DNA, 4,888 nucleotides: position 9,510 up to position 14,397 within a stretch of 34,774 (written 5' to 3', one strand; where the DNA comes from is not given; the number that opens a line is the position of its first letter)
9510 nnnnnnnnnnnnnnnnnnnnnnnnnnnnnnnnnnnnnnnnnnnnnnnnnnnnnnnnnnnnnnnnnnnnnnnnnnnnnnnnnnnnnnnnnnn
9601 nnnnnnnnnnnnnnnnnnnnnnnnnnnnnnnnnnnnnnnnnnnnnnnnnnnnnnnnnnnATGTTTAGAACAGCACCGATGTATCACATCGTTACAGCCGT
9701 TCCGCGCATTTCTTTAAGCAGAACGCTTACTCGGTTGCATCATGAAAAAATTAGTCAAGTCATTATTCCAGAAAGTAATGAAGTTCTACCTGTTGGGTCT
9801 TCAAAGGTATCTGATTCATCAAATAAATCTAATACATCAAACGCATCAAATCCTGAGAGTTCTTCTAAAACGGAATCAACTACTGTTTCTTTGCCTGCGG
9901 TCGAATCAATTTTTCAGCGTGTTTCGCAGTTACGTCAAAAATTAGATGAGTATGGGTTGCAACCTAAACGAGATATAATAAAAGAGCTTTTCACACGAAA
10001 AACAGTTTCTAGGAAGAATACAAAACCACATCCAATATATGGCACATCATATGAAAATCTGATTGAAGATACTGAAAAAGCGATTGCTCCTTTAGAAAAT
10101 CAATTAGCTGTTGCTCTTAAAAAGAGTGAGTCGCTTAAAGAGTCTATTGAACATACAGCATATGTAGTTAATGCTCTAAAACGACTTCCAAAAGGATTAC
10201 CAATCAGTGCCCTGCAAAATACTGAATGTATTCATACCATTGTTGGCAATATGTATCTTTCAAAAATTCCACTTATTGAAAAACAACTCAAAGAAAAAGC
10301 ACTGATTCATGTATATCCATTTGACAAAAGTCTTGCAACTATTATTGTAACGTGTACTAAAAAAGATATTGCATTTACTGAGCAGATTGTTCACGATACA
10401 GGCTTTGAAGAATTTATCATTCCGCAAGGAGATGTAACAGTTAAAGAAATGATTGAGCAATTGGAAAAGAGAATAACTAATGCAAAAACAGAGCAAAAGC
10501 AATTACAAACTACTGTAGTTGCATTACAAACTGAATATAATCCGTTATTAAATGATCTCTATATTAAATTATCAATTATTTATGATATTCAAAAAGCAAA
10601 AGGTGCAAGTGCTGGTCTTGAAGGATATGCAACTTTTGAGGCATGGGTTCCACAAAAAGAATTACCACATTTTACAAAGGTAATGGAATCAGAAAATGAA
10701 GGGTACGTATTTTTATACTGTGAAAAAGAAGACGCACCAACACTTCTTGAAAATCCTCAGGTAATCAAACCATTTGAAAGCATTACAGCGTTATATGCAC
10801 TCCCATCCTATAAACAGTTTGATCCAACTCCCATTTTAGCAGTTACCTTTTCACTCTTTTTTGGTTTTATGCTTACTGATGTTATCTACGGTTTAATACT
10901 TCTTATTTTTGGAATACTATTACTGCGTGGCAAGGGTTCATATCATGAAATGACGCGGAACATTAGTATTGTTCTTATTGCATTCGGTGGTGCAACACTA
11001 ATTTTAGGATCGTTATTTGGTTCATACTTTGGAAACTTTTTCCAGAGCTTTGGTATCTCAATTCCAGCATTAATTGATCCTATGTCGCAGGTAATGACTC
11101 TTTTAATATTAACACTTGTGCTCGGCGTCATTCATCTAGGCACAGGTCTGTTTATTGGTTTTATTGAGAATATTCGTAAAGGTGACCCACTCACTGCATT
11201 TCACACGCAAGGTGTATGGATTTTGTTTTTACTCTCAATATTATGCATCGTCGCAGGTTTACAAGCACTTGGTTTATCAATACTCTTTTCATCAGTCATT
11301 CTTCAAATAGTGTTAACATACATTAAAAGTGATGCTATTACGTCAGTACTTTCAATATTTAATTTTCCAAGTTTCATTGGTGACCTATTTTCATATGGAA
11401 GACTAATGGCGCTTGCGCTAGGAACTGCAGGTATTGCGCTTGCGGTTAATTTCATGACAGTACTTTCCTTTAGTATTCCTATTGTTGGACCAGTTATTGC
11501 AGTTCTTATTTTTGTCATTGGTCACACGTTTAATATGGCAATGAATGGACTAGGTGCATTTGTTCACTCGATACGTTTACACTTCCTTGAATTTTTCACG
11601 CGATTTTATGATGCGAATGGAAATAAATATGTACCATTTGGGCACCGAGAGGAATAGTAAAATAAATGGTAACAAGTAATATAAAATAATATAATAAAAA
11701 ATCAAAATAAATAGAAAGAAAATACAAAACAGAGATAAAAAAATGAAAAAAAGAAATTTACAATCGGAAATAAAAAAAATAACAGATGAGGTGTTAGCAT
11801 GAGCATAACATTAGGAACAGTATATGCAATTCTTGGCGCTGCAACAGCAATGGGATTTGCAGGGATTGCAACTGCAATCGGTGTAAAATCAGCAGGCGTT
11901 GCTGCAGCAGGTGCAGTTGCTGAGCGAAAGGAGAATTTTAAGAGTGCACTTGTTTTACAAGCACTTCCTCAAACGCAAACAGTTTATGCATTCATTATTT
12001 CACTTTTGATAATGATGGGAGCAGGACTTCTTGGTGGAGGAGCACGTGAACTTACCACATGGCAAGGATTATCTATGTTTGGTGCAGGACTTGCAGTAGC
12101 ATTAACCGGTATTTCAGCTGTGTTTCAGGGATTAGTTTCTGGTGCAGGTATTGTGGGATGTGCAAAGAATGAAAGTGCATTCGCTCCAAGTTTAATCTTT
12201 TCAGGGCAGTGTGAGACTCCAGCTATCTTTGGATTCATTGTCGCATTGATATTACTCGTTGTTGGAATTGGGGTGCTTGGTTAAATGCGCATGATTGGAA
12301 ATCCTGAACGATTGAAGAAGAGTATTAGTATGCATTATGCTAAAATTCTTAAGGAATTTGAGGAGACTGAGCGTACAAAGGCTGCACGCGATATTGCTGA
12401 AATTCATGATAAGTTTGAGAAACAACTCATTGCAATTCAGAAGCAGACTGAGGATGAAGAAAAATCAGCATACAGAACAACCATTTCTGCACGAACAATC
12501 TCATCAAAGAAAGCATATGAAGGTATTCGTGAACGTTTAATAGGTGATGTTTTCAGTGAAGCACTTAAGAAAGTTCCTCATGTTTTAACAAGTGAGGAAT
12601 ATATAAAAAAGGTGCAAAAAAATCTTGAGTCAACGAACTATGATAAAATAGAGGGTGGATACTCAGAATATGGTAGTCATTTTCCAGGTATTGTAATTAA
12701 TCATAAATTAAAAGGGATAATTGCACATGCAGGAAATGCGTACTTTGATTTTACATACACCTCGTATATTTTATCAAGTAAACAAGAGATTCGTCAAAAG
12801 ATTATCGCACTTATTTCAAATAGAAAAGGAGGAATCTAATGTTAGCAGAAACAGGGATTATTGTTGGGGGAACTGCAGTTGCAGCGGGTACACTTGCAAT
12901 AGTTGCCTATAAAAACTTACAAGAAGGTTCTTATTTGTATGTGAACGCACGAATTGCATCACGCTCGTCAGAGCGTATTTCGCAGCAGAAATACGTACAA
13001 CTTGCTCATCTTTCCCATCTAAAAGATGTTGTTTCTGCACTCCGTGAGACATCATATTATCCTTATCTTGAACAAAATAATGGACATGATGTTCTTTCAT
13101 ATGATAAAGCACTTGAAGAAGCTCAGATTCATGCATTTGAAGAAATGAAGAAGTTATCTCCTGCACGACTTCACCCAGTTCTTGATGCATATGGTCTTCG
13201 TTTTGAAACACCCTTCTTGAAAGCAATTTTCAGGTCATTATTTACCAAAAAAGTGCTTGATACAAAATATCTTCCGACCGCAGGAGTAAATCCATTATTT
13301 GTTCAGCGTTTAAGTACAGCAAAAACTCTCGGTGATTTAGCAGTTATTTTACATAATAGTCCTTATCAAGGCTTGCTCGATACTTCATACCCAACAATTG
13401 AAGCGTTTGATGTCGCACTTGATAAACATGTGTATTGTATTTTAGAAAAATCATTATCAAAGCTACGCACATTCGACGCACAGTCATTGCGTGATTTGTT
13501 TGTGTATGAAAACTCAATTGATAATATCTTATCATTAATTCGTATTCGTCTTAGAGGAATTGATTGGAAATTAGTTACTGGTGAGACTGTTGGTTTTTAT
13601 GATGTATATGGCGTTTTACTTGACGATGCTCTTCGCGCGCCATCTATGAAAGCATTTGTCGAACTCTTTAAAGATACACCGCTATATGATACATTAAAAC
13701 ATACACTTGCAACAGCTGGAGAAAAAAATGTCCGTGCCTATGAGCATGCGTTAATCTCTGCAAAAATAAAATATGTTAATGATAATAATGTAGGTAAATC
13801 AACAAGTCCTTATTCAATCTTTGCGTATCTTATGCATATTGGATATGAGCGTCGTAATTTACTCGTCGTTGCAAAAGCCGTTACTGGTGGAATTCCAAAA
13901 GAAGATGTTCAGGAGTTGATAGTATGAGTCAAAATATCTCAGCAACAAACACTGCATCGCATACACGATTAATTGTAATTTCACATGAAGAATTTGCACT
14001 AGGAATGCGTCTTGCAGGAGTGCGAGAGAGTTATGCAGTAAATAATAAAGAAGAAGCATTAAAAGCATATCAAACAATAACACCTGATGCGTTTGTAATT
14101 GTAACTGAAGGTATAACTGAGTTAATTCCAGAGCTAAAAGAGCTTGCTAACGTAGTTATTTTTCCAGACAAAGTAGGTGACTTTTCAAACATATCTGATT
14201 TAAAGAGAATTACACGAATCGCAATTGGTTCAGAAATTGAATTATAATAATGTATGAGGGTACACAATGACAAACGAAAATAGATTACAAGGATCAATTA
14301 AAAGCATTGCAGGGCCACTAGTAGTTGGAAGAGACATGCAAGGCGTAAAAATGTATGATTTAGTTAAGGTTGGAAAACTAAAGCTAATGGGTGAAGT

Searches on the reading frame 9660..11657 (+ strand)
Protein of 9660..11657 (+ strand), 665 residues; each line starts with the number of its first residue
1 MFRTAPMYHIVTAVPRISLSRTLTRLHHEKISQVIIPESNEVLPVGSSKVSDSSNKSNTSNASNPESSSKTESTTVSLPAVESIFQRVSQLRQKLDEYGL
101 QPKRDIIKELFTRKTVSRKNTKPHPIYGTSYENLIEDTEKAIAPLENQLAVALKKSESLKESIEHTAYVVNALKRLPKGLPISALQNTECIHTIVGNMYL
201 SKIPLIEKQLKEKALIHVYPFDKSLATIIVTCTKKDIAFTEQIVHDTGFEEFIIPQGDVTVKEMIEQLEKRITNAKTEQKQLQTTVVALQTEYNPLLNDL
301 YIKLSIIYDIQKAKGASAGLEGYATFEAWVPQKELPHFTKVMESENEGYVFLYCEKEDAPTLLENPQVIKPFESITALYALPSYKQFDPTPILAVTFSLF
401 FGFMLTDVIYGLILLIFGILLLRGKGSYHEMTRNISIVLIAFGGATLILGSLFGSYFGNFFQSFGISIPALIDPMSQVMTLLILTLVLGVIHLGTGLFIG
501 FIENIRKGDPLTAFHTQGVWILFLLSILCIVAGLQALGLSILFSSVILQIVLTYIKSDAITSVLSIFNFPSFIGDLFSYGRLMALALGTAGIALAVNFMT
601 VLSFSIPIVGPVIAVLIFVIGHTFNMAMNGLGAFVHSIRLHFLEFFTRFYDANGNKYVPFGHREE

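Call 39: search_protein_families(library=pfam, proteins=[window:9660-11657:+], max_evalue=0.01)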
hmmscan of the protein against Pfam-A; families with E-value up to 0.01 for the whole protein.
window:9660-11657:+ (665 aa): 1 family
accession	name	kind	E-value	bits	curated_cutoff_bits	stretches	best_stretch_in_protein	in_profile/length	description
PF01496.24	V_ATPase_I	-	6.2e-25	87.7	30.7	2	194-462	181-454/815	V-type ATPase 116kDa subunit family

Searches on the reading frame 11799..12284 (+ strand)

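Call 39: search_protein_families(library=pfam, proteins=[window:11799-12284:+], max_evalue=0.01)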
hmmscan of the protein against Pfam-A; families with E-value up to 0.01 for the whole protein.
window:11799-12284:+ (161 aa): 1 family
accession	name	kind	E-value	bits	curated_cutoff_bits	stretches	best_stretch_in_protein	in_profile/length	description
PF00137.26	ATP-synt_C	-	3.6e-24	85.2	24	2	12-71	1-60/60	ATP synthase subunit C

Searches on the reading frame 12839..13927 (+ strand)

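Call 39: search_protein_families(library=pfam, proteins=[window:12839-13927:+], max_evalue=0.01)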
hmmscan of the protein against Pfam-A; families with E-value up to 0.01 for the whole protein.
window:12839-13927:+ (362 aa): 1 family
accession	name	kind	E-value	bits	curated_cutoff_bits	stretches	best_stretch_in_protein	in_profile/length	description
PF01992.21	vATP-synt_AC39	-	3.1e-36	125.8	29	1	35-359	1-338/339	ATP synthase (C/AC39) subunit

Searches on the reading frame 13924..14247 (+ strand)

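Call 39: search_protein_families(library=pfam, proteins=[window:13924-14247:+], max_evalue=0.01)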
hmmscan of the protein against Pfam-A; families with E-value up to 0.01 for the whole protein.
window:13924-14247:+ (107 aa): 1 family
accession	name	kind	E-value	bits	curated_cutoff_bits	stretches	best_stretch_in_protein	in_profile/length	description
PF01990.22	ATP-synt_F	-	2.1e-06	28.4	23.5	1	17-72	2-60/91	ATP synthase (F/14-kDa) subunit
